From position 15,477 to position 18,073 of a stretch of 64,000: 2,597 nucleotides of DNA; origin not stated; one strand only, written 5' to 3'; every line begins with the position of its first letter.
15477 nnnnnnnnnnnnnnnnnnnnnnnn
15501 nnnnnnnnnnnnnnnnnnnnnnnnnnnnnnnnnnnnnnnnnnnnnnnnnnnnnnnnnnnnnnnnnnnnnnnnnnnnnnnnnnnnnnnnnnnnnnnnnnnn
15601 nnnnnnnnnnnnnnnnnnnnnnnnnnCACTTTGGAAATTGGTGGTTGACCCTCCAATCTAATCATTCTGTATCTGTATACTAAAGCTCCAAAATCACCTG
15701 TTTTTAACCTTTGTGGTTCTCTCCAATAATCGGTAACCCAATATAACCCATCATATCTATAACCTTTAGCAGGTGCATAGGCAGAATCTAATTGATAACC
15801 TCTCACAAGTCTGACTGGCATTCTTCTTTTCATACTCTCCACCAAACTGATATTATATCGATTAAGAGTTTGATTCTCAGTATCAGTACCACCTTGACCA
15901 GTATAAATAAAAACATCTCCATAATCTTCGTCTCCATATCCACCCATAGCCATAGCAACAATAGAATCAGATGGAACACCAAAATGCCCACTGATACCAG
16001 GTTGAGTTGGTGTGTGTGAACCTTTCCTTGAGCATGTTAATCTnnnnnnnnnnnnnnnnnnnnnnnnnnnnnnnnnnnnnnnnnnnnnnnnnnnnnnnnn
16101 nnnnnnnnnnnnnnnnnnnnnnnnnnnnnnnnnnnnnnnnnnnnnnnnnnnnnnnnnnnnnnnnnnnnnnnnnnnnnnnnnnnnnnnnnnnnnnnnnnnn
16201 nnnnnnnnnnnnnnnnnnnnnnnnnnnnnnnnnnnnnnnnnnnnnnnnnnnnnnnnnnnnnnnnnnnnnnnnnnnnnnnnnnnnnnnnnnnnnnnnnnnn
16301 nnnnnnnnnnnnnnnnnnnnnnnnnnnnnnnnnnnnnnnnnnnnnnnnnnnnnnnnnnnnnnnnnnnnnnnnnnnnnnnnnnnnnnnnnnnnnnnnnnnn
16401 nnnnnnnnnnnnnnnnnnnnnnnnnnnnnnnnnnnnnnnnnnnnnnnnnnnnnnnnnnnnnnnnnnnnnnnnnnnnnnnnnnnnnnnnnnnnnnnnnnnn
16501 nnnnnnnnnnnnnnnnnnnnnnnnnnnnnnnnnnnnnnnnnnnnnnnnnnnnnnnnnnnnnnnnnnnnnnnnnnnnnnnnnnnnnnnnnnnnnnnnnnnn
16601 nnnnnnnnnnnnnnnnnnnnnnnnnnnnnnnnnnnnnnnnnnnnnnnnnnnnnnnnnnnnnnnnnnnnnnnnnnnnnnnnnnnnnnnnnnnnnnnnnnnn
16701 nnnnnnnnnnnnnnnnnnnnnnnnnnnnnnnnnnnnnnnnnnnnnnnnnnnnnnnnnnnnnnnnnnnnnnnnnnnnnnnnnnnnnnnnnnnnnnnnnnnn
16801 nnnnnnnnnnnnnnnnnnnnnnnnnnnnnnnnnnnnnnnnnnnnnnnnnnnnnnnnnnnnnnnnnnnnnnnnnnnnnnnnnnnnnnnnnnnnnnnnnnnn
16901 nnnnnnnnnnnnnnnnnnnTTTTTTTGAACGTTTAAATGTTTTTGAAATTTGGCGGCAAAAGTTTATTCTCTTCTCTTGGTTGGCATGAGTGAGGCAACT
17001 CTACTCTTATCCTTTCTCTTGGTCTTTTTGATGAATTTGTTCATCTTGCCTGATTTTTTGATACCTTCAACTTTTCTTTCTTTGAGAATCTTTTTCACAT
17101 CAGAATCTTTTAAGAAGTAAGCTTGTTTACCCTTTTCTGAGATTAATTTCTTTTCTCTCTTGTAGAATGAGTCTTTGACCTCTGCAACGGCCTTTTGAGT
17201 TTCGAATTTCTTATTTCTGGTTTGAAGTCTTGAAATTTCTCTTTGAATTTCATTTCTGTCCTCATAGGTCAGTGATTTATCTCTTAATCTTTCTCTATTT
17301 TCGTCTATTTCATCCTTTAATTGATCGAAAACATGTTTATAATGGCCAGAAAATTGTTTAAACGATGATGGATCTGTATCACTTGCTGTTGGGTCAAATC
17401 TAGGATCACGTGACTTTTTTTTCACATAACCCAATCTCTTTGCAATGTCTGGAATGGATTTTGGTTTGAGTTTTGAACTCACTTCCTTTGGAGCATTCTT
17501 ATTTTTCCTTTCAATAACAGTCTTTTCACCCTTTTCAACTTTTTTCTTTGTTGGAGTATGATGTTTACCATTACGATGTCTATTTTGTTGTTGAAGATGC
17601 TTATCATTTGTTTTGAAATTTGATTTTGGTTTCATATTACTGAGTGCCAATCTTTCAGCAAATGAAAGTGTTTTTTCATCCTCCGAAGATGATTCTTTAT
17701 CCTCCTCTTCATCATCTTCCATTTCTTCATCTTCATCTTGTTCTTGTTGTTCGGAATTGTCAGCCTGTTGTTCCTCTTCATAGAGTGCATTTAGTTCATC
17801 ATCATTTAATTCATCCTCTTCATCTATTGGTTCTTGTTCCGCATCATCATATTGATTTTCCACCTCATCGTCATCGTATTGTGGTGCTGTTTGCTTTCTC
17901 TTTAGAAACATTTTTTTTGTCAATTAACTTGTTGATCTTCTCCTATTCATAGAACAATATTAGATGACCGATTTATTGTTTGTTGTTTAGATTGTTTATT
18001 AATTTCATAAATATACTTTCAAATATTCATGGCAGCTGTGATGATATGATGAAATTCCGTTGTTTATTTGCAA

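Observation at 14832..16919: Stand-alone SRA-YDG (methyl-cytosine-binding type) domain protein in an AT-rich protist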

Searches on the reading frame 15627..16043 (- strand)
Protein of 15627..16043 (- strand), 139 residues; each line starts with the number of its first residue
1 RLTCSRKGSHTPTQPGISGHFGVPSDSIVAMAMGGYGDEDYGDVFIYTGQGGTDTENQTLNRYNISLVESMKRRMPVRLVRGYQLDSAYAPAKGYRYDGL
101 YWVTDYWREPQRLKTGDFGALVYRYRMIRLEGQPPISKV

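Call 69: search_solved_structures(query=window:15627-16043:-, max_evalue=0.001, show_alignments=5)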
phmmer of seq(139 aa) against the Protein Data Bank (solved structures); distinct sequences matched with E-value up to 0.001: 16.
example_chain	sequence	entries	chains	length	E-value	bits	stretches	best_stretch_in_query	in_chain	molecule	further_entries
3q0b_X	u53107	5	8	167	3.6e-18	69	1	5-136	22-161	Histone-lysine N-methyltransferase, H3 lysine-9 specific SUVH5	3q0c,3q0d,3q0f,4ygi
6ghs_A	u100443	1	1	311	1.7e-17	66.8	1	5-108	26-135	TagI restriction endonuclease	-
6a5k_A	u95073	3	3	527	1.9e-14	57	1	6-137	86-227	Histone-lysine N-methyltransferase, H3 lysine-9 specific SUVH6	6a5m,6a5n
4qen_A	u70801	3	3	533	2.6e-14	56.5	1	30-136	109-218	Histone-lysine N-methyltransferase, H3 lysine-9 specific SUVH4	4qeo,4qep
4nj5_A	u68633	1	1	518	4.6e-14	55.7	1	24-135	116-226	Probable histone-lysine N-methyltransferase, H3 lysine-9 specific SUVH9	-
3dwh_A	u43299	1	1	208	8.6e-14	54.8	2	73-134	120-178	E3 ubiquitin-protein ligase UHRF1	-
6vcs_A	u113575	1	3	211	9.3e-14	54.7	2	73-134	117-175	E3 ubiquitin-protein ligase UHRF1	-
3bi7_A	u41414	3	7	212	9.4e-14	54.7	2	73-134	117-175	E3 ubiquitin-protein ligase UHRF1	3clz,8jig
2pb7_A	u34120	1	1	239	1.7e-13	53.9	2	73-134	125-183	E3 ubiquitin-protein ligase UHRF1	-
2zkd_A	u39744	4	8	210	2.1e-13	53.5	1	69-134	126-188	E3 ubiquitin-protein ligase UHRF1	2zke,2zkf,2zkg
2zo0_B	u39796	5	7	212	2.1e-13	53.5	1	69-134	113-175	E3 ubiquitin-protein ligase UHRF1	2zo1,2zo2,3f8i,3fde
3f8j_B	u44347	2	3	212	2.2e-13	53.5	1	69-134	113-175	E3 ubiquitin-protein ligase UHRF1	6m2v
9lpk_A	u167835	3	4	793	4.4e-12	49.3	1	73-134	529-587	E3 ubiquitin-protein ligase UHRF1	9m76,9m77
4pw5_A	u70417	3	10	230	9.8e-12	48.1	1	73-134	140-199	E3 ubiquitin-protein ligase UHRF2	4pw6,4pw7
3oln_A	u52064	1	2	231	1e-11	48.1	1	73-134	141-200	E3 ubiquitin-protein ligase UHRF2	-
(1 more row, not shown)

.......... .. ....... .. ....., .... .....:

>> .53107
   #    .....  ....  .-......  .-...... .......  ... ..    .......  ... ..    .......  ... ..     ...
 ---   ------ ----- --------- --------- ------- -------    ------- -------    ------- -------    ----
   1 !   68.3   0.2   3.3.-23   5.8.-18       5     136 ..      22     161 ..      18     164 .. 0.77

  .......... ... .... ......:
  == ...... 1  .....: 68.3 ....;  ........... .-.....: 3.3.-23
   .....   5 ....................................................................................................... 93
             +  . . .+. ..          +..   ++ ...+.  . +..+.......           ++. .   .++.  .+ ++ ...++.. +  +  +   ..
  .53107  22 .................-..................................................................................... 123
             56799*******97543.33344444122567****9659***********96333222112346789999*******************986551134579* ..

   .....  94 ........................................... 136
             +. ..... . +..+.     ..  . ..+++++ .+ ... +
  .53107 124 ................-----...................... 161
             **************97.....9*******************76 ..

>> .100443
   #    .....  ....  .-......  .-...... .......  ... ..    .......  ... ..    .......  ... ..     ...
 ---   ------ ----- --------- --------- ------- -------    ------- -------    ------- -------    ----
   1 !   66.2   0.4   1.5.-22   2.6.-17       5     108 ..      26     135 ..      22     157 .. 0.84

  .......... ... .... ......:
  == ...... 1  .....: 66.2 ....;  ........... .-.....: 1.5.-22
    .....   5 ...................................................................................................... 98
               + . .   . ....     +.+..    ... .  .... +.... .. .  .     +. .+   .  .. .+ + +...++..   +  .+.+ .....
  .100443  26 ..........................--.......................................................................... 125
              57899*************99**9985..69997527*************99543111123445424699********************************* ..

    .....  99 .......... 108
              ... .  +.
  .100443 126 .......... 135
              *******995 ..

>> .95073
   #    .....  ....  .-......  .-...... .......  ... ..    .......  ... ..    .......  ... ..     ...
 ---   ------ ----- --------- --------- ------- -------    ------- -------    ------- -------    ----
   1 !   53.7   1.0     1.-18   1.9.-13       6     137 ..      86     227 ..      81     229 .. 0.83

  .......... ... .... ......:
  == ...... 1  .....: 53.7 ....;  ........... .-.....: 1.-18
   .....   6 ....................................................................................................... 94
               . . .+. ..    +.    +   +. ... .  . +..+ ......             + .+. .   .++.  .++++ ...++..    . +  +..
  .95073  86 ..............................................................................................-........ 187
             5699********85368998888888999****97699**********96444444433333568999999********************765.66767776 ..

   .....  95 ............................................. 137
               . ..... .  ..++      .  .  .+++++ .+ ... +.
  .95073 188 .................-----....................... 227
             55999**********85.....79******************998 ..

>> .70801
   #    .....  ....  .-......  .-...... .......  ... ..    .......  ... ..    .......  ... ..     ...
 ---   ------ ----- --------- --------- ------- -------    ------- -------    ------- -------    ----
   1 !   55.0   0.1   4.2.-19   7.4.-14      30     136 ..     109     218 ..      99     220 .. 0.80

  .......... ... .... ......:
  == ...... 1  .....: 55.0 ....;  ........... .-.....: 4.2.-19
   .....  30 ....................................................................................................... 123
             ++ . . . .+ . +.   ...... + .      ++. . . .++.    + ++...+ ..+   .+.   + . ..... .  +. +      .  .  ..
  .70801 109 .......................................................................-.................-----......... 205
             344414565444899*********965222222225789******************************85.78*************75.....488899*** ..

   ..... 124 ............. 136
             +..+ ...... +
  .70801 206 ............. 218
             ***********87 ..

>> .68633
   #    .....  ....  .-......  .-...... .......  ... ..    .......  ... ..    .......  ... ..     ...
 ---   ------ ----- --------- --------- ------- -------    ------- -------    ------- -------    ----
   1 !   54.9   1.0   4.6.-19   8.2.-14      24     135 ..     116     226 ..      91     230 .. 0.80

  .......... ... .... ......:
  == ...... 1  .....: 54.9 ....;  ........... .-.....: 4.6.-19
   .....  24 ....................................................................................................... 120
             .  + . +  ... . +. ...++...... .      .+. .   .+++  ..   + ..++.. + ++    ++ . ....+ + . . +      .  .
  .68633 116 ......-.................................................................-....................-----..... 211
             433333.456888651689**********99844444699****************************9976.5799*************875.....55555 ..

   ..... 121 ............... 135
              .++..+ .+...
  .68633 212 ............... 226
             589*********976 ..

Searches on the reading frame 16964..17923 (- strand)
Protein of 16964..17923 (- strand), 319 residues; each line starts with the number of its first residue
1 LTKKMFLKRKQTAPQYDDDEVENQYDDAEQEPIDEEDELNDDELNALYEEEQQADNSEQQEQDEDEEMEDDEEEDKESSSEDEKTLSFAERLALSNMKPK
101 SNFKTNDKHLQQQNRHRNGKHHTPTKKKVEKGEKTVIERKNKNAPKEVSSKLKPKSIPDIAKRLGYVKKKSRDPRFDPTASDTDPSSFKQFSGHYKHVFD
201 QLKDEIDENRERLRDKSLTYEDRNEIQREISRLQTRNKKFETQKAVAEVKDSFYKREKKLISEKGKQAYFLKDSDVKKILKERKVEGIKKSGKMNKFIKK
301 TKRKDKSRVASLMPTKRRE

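Call 20: search_protein_families(library=pfam, proteins=[window:16964-17923:-], max_evalue=0.001)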
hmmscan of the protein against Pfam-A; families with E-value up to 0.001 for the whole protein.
window:16964-17923:- (319 aa): 1 family
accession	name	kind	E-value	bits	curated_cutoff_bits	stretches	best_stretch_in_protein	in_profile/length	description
PF06102.17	RRP36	-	1.4e-28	100.3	27.1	1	139-308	1-162/165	rRNA biogenesis protein RRP36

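Call 50: find_encoding_contigs(protein=window:16967-17911:-, flank=8000, max_places=3)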
Protein window:16967-17911:- (315 aa): no gene with exactly this product is on record in the collection.
